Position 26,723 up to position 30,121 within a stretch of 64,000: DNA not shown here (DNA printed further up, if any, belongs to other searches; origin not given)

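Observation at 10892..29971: Candidate non-cellulosomal cohesin-dockerin-type surface enzyme system (or new C-terminal sorting tag) layered on T9SS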

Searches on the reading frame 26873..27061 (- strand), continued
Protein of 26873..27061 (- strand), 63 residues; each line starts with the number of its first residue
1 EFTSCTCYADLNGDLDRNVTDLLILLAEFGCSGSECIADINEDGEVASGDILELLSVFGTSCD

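Call 72: search_protein_families(library=pfam, proteins=[P0029, P0030, P0012, P0020, P0021, P0038, P0059, P0112, P0091, P0140], max_evalue=0.001)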
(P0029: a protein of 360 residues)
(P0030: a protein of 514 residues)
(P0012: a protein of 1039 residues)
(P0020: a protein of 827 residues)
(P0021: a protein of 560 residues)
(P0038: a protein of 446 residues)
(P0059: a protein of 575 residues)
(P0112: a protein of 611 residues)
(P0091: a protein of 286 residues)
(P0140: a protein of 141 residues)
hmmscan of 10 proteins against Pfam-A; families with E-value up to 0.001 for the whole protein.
P0029 (360 aa): 6 families
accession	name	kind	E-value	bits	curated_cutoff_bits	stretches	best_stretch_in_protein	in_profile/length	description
PF00404.24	Dockerin_1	-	3e-17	63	22.9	2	211-256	3-53/57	Dockerin type I domain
PF18962.6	Por_Secre_tail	-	5.5e-13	49.5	27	1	283-359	1-75/75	Secretion system C-terminal sorting domain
PF13202.12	EF-hand_5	-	2.3e-08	33.5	25.9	0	211-223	9-21/25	EF hand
PF13499.12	EF-hand_7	-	2.4e-05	25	30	0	151-223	12-62/67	EF-hand domain pair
PF00036.39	EF-hand_1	-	6.1e-05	22.7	25.4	0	238-253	8-23/29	EF hand domain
PF13405.12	EF-hand_6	-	0.00066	19.6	25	0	89-106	10-27/30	EF-hand domain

P0030 (514 aa): 2 families
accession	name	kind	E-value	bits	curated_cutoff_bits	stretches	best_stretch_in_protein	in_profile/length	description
PF18962.6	Por_Secre_tail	-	3.2e-09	37.4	27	1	436-507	1-71/75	Secretion system C-terminal sorting domain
PF00404.24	Dockerin_1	-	0.00058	20.4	22.9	0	62-140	2-52/57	Dockerin type I domain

P0012 (1039 aa): 4 families
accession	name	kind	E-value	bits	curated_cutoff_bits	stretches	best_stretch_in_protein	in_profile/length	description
PF00404.24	Dockerin_1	-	4e-47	158.7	22.9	6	792-841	2-56/57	Dockerin type I domain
PF13499.12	EF-hand_7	-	1.9e-09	38.2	30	0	535-556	10-31/67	EF-hand domain pair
PF00036.39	EF-hand_1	-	1.2e-05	24.9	25.4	0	535-546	8-19/29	EF hand domain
PF13202.12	EF-hand_5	-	9.8e-05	22.1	25.9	0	535-546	7-18/25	EF hand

P0020 (827 aa): 7 families
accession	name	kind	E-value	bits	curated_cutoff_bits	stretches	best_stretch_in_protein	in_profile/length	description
PF00404.24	Dockerin_1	-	5.8e-69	228.6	22.9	8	159-206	2-55/57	Dockerin type I domain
PF03415.19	Peptidase_C11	-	7.4e-44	151.2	25.8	1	526-735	1-202/359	Clostripain family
PF13499.12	EF-hand_7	-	3.1e-11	43.9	30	0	60-110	11-65/67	EF-hand domain pair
PF00036.39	EF-hand_1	-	1.5e-08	34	25.4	0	430-447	9-26/29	EF hand domain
PF13202.12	EF-hand_5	-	4.6e-06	26.3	25.9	0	430-446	8-24/25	EF hand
PF13405.12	EF-hand_6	-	4.4e-05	23.3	25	0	431-447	10-26/30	EF-hand domain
PF13833.12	EF-hand_8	-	0.00032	20.8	28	0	430-444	34-48/54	EF-hand domain pair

P0021 (560 aa): 5 families
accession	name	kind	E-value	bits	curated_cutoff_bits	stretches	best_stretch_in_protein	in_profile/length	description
PF00404.24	Dockerin_1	-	3.1e-22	78.9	22.9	3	350-399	3-53/57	Dockerin type I domain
PF13405.12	EF-hand_6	-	2.7e-07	30.2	25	0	227-247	10-30/30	EF-hand domain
PF00036.39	EF-hand_1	-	1.5e-06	27.8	25.4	0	227-245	10-28/29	EF hand domain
PF13499.12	EF-hand_7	-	2.2e-05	25.1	30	0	227-269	12-51/67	EF-hand domain pair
PF00932.25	LTD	-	0.00012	22.8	34.3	1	27-121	7-102/109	Lamin Tail Domain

P0038 (446 aa): 1 family
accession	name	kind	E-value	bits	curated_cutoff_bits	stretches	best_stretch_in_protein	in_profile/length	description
PF00404.24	Dockerin_1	-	6.1e-06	26.8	22.9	0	96-140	2-52/57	Dockerin type I domain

P0059 (575 aa): 0 families

P0112 (611 aa): 1 family
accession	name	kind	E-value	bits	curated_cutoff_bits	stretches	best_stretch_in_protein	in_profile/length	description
PF00404.24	Dockerin_1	-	8.7e-08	32.7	22.9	0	288-310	2-24/57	Dockerin type I domain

P0091 (286 aa): 2 families
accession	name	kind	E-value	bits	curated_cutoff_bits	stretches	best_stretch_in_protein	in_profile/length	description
PF09603.15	Fib_succ_major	-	1.2e-28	101.1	33.9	1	106-285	1-187/187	Fibrobacter succinogenes major domain (Fib_succ_major)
PF13405.12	EF-hand_6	-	0.00084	19.3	25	0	60-81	9-30/30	EF-hand domain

P0140 (141 aa): 0 families

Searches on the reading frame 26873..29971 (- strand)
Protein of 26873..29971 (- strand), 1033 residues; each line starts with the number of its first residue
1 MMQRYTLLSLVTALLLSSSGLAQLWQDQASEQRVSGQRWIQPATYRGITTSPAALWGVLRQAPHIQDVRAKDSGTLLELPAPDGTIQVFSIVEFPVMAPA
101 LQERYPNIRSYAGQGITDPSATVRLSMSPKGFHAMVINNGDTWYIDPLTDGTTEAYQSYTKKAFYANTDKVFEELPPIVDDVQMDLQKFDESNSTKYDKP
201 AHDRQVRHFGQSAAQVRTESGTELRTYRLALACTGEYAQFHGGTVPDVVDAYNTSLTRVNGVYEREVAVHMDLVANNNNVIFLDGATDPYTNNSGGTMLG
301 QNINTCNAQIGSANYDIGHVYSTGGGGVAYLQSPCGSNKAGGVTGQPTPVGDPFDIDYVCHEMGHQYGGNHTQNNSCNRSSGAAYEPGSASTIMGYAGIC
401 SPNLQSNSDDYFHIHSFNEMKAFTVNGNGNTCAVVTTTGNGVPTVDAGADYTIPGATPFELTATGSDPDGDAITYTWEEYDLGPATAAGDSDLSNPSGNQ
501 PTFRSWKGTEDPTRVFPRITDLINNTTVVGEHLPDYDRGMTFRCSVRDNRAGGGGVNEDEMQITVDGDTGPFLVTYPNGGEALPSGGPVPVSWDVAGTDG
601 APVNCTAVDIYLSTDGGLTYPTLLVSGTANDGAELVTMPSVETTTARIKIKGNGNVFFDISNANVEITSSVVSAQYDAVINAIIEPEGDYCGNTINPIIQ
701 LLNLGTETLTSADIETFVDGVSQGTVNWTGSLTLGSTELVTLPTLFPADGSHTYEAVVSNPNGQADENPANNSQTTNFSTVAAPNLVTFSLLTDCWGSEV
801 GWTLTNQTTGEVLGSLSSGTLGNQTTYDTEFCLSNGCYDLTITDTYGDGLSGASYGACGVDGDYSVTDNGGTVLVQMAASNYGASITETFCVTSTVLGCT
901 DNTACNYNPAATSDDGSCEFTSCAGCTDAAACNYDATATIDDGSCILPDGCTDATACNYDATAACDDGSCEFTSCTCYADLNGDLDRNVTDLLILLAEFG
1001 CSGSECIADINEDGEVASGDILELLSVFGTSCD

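Call 4: search_protein_families(library=pfam, proteins=[window:26873-29971:-], max_evalue=0.1)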
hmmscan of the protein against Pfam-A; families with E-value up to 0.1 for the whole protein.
window:26873-29971:- (1033 aa): 11 families
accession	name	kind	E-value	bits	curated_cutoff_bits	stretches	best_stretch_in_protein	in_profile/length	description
PF13583.11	Reprolysin_4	-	5.1e-31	108.4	22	1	225-406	3-185/203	Metallo-peptidase family M12B Reprolysin-like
PF13582.12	Reprolysin_3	-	3.9e-24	85.9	22.4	1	251-372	3-123/123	Metallo-peptidase family M12B Reprolysin-like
PF13688.12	Reprolysin_5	-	2.3e-21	77.4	27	1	224-406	2-194/196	Metallo-peptidase family M12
PF13574.12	Reprolysin_2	-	8.7e-16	58.8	27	1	253-403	9-179/195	Metallo-peptidase family M12B Reprolysin-like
PF07705.17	CARDB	-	0.00026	21.6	22.7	1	680-775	6-100/101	CARDB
PF22352.2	K319L-like_PKD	-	0.0038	17.7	27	1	447-486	1-41/84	K319L-like, PKD domain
PF00404.24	Dockerin_1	-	0.004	17.8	22.9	0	1009-1024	3-18/57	Dockerin type I domain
PF18911.6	PKD_4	-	0.011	16.3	27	1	442-479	3-41/85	PKD domain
PF21027.3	Sde0182_C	-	0.012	16.6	27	1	459-481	2-25/83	Cellulose-binding protein Sde0182, C-terminal domain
PF10342.15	Kre9_KNH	-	0.046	14.9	24.6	0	577-642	2-64/94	Kre9/KNH-like N-terminal Ig-like domain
PF00425.24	Chorismate_bind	-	0.046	13.7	27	1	100-225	46-167/257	chorismate binding enzyme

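Call 5: search_protein_families(library=ncbifam, proteins=[window:26873-29971:-], max_evalue=0.1)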
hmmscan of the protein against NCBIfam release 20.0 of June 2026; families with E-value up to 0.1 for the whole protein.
window:26873-29971:- (1033 aa): 1 family
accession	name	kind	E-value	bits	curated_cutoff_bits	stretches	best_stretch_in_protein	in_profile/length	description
NF038112.1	myxo_dep_M36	subfamily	3.3e-06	24.5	1500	1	430-492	1369-1430/1604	myxosortase-dependent M36 family metallopeptidase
